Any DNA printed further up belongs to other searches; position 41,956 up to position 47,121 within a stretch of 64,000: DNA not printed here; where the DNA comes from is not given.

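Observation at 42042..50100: Operon headed by a 1,621-aa HD / helical-repeat / NadD-like / GNAT-like / PRTase-like fusion protein with dehydrogenase, flavoprotein and aldolase partners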

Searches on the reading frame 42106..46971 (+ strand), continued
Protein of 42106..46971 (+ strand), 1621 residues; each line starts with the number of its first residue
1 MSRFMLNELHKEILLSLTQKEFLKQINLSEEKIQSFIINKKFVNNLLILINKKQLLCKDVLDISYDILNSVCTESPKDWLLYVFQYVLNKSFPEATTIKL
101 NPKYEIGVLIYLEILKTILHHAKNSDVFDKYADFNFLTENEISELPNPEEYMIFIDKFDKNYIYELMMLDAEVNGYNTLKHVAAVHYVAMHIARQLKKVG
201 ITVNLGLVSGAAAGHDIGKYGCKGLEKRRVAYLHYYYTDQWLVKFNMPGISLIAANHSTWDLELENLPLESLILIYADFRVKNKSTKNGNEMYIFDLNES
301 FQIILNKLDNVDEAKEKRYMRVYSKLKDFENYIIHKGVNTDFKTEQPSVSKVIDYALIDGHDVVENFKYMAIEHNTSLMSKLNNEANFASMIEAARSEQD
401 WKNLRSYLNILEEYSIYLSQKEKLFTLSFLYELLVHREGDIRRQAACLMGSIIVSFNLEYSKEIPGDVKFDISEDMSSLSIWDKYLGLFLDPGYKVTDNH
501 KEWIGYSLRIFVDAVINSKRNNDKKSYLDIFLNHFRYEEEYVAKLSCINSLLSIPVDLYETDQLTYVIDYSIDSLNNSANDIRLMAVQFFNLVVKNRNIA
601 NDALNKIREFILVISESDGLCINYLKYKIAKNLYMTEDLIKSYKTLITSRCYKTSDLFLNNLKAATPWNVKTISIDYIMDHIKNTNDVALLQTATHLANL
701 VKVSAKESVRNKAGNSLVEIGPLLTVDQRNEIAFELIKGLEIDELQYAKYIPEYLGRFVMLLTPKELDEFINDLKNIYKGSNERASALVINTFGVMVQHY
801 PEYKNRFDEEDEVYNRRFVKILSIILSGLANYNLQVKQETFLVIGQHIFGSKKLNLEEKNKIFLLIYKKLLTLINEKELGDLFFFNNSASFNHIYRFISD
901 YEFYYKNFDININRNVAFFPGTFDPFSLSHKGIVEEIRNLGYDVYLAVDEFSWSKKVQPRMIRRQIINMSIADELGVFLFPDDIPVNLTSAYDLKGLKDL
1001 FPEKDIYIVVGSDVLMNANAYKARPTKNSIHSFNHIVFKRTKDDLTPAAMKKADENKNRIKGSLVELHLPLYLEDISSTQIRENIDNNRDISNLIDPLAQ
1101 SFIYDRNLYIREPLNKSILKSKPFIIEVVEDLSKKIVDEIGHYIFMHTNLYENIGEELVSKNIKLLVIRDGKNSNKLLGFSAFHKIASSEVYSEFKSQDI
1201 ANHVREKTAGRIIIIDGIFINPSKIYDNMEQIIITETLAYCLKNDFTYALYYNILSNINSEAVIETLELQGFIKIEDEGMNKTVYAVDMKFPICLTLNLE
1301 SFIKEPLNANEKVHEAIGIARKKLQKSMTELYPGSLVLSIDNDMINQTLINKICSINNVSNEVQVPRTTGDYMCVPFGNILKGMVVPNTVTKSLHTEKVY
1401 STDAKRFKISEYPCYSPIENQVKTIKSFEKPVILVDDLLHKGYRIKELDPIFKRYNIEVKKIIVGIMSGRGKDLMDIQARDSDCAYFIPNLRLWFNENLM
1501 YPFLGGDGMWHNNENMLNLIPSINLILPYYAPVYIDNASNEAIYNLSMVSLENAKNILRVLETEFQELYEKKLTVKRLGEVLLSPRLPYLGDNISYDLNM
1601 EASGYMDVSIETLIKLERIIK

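Call 42: search_solved_structures(query=A4, max_evalue=10)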
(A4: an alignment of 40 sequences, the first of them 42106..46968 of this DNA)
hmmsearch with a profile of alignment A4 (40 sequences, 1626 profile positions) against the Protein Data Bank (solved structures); distinct sequences matched with E-value up to 10: 71 (the best 60 are shown).
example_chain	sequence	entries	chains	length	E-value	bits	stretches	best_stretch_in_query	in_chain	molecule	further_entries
1kku_A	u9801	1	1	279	2.5e-07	31.8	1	1026-1119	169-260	NICOTINAMIDE MONONUCLEOTIDE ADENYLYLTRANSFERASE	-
1gzu_A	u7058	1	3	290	3.9e-07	31.1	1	1075-1119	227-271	NICOTINAMIDE MONONUCLEOTIDE ADENYLYL TRANSFERASE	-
1kqn_A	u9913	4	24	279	4.6e-07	30.9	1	1075-1119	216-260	NICOTINAMIDE MONONUCLEOTIDE ADENYLYL TRANSFERASE | Nicotinamide/nicotinic acid mononucleotide adenylyltransferase 1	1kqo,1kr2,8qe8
1nup_A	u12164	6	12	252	6.5e-06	27.1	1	1010-1124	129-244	FKSG76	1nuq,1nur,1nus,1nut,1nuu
3h05_A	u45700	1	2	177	7.2e-06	26.9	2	1062-1116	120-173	uncharacterized protein VPA0413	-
6kg3_A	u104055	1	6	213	3.1e-05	24.8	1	922-1114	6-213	Probable nicotinate-nucleotide adenylyltransferase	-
6kh2_A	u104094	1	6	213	5.6e-05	24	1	922-1114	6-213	Probable nicotinate-nucleotide adenylyltransferase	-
5jbn_A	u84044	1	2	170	5.9e-05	23.9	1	918-1000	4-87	Phosphopantetheine adenylyltransferase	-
2h29_A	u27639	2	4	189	7.7e-05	23.5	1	1000-1114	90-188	Probable nicotinate-nucleotide adenylyltransferase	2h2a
1b6t_A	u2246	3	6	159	0.0001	23.2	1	919-1000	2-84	PROTEIN (PHOSPHOPANTETHEINE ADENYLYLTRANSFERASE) | PHOSPHOPANTETHEINE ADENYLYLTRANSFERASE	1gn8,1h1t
6cck_A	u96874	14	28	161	0.0001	23.1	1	919-1000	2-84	Phosphopantetheine adenylyltransferase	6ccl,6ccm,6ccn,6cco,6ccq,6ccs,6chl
6b7a_A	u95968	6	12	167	0.00011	23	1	919-1000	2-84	Phosphopantetheine adenylyltransferase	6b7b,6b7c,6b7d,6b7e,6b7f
1qjc_A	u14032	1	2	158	0.00014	22.7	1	921-1000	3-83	PHOSPHOPANTETHEINE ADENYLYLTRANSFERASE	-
8i8i_A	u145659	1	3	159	0.00015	22.6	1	922-1002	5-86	Phosphopantetheine adenylyltransferase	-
8aih_A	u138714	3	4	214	0.00015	22.5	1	1079-1114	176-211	Probable nicotinate-nucleotide adenylyltransferase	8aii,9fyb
4ymi_A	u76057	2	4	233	0.018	15.7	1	912-1115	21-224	Probable nicotinate-nucleotide adenylyltransferase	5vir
5db4_A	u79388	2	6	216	0.02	15.6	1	916-1115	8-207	Nicotinate-nucleotide adenylyltransferase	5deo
9iw1_A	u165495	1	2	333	0.26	11.9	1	1076-1115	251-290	Nicotinamide-nucleotide adenylyltransferase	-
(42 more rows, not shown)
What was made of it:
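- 44821..45450 (+): ORF1 residues 906-1115: NadD/NMNAT-like adenylyltransferase domain. The PDB profile search ranks human NMNAT1 first, at 2.5e-7 (call 42).
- On NadD/NMNAT (HIGH-type nucleotidyltransferase): This region gives the best PDB profile hit, human NMNAT1 at 2.5e-7 (call 42).
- The ISSTxIR...LY tail aligns to human NMNAT1 (call 42).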

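Call 51: search_protein_families(library=pfam, proteins=[L056:22358-23710:+, L043:13921-14673:+, L076:6333-7046:+, L008:4687-5628:+, L043:9036-10415:+, L071:22418-23782:+, L070:9243-9647:-, L078:16844-18253:+, L039:8717-9997:+, L056:19960-20811:+], max_evalue=0.0001)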
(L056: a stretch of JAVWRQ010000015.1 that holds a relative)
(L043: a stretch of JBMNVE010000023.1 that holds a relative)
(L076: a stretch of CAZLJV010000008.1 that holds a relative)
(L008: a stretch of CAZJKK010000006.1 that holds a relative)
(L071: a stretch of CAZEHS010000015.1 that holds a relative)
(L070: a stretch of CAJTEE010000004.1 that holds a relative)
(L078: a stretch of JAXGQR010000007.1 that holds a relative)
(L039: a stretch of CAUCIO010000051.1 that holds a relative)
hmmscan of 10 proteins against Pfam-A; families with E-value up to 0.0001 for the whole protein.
L056:22358-23710:+ (450 aa): 2 families
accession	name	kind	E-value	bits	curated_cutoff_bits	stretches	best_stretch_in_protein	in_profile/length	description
PF00208.27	ELFV_dehydrog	-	4.7e-80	269.2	23.4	1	201-447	1-241/241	Glutamate/Leucine/Phenylalanine/Valine dehydrogenase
PF02812.23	ELFV_dehydrog_N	-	3.6e-53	179.1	25.3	1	55-183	1-129/129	Glu/Leu/Phe/Val dehydrogenase, dimerisation domain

L043:13921-14673:+ (250 aa): 6 families
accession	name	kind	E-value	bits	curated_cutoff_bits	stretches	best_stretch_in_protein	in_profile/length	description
PF00005.33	ABC_tran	-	8.8e-37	127.2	25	1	17-164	1-136/137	ABC transporter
PF13304.12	AAA_21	-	4.5e-08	34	27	0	29-74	1-46/304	AAA domain, putative AbiEii toxin, Type IV TA system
PF13401.12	AAA_22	-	2.1e-05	25.3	27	1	28-190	6-119/130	AAA domain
PF03193.22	RsgA_GTPase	-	3.1e-05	24.3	30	1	10-58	90-137/174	RsgA GTPase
PF13671.12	AAA_33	-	5.8e-05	23.9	27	0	30-207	2-120/143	AAA domain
PF00004.35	AAA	-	9.2e-05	23.3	21.2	0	30-66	1-35/131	ATPase family associated with various cellular activities (AAA)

L076:6333-7046:+ (237 aa): 2 families
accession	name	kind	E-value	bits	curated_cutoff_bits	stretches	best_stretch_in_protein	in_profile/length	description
PF00072.30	Response_reg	-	1.4e-26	93.2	30.2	1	7-115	1-110/111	Response regulator receiver domain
PF00486.34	Trans_reg_C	-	6.4e-20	71.4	26.2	1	154-230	1-77/77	Transcriptional regulatory protein, C terminal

L008:4687-5628:+ (313 aa): 4 families
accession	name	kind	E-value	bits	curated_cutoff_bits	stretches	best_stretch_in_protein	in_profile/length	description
PF02779.29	Transket_pyr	-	4.6e-48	163.6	27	1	3-166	3-172/174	Transketolase, pyrimidine binding domain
PF02780.25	Transketolase_C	-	2.3e-36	124.8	25.9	1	179-299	1-124/124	Transketolase, C-terminal domain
PF22613.1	Transketolase_C_1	-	3.9e-09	37.2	27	1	186-295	10-113/113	Transketolase-like TK C-terminal domain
PF17147.9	PFOR_II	-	2.6e-07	31.4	27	1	189-276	2-89/102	Pyruvate:ferredoxin oxidoreductase core domain II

L043:9036-10415:+ (459 aa): 3 families
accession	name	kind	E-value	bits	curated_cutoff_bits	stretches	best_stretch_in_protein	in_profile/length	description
PF01769.21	MgtE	-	3e-37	128.1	27.6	1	327-451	1-125/125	Divalent cation transporter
PF03448.22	MgtE_N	-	4.4e-24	85.4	25.9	1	42-138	6-102/102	MgtE intracellular N domain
PF00571.33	CBS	-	3.2e-22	79.1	24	2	204-259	1-56/57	CBS domain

L071:22418-23782:+ (454 aa): 1 family
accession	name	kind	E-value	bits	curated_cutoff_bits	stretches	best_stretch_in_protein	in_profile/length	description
PF01554.23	MatE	-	3.7e-51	173.5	24.9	2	21-181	1-161/161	MatE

L070:9243-9647:- (134 aa): 1 family
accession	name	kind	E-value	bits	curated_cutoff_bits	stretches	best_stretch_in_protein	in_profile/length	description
PF01475.25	FUR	-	2.4e-27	95.9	23.1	1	3-115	3-117/121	Ferric uptake regulator family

L078:16844-18253:+ (469 aa): 4 families
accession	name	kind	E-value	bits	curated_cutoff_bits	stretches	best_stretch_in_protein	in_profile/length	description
PF02518.31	HATPase_c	-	5.9e-22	78.6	26.4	1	360-468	2-109/111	Histidine kinase-, DNA gyrase B-, and HSP90-like ATPase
PF00512.31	HisKA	-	5.2e-16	58.9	26.9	1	248-313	2-66/66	His Kinase A (phospho-acceptor) domain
PF00672.30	HAMP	-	3.8e-15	56.4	25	1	193-243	3-53/53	HAMP domain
PF14501.12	HATPase_c_5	-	2.8e-05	24.4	22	1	366-460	8-95/102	GHKL domain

L039:8717-9997:+ (426 aa): 2 families
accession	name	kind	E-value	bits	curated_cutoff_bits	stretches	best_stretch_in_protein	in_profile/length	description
PF02518.31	HATPase_c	-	8.3e-22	78.2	26.4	1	311-421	6-110/111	Histidine kinase-, DNA gyrase B-, and HSP90-like ATPase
PF14501.12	HATPase_c_5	-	5.7e-05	23.4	22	0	310-405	5-89/102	GHKL domain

L056:19960-20811:+ (283 aa): 2 families
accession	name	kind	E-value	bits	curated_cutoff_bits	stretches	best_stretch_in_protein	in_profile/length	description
PF08664.15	YcbB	-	2.8e-30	105.7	27.4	1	157-273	4-136/136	YcbB domain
PF00072.30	Response_reg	-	1.2e-18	67.7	30.2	1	3-114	1-110/111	Response regulator receiver domain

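Call 66: list_cluster_members(proteins=[P0001, P0004, P0091, P0077])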
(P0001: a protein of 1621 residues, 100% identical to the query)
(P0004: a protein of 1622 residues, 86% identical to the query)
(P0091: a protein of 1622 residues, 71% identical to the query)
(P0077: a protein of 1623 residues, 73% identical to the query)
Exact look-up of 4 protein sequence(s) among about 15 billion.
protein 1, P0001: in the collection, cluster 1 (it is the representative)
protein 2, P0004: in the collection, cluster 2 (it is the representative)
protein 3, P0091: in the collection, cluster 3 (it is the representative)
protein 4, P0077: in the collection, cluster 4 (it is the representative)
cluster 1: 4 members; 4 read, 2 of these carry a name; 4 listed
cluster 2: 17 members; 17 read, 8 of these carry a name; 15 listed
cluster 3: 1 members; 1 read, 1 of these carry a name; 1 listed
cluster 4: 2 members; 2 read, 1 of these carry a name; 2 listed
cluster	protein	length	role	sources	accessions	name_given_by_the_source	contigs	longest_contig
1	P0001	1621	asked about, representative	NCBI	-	-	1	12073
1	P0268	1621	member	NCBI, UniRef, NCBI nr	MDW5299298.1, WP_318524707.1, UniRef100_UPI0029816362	MAG: cytidyltransferase [Sedimentibacter sp.] | cytidyltransferase n=1 Tax=Sedimentibacter sp. TaxID=1960295 RepID=UPI0029816362 | cytidyltransferase [Sedimentibacter sp.]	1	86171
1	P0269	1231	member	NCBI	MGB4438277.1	MAG: cytidyltransferase, partial [Sedimentibacter sp.]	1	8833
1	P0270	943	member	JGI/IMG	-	-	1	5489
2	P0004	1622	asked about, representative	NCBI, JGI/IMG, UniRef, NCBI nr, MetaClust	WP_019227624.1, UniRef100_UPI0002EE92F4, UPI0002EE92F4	hypothetical protein [Sedimentibacter sp. B4] | hypothetical protein n=1 Tax=Sedimentibacter sp. B4 TaxID=304766 RepID=UPI0002EE92F4 | status=active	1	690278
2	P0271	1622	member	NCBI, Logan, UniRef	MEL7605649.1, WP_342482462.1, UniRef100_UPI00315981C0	MAG: cytidyltransferase [Sedimentibacter saalensis] | nicotinate-nicotinamide nucleotide adenylyltransferase n=1 Tax=Sedimentibacter saalensis ...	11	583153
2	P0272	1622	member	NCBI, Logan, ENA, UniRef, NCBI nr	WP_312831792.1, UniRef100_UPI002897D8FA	nicotinate-nicotinamide nucleotide adenylyltransferase [Sedimentibacter saalensis] | nicotinate-nicotinamide nucleotide adenylyltransferase n=1 Tax=Sedimentibacter saalensis ... | cytidyltransferase [Sedimentibacter saalensis]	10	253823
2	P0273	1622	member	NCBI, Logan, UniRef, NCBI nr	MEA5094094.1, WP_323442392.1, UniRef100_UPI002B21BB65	MAG: cytidyltransferase [Sedimentibacter saalensis] | nicotinate-nicotinamide nucleotide adenylyltransferase n=1 Tax=Sedimentibacter saalensis ... | cytidyltransferase [Sedimentibacter saalensis]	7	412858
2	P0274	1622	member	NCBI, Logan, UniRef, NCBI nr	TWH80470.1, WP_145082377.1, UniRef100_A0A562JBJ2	nicotinate-nicotinamide nucleotide adenylyltransferase [Sedimentibacter saalensis] | nicotinate-nucleotide adenylyltransferase n=1 Tax=Sedimentibacter saalensis TaxID=130788 ... | cytidyltransferase [Sedimentibacter saalensis]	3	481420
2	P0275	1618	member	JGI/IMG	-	nicotinic acid mononucleotide adenylyltransferase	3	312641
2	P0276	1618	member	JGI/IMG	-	nicotinic acid mononucleotide adenylyltransferase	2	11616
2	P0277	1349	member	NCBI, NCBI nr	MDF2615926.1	MAG: cytidyltransferase [Sedimentibacter sp.] | cytidyltransferase [Sedimentibacter sp.]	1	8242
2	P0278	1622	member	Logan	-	-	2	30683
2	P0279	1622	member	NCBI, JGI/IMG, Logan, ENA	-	-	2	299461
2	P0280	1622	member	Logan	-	-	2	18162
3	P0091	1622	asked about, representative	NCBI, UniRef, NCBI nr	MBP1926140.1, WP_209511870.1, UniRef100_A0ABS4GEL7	nicotinic acid mononucleotide adenylyltransferase [Sedimentibacter acidaminivorans] | nicotinate-nucleotide adenylyltransferase n=1 Tax=Sedimentibacter acidaminivorans ... | cytidyltransferase [Sedimentibacter acidaminivorans]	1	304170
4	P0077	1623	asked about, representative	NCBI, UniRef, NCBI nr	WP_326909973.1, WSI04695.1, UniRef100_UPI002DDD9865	cytidyltransferase [Sedimentibacter sp. MB31-C6] | cytidyltransferase n=1 Tax=Sedimentibacter sp. MB31-C6 TaxID=3109366 RepID=UPI002DDD9865 | cytidyltransferase [Sedimentibacter sp. MB36-C1]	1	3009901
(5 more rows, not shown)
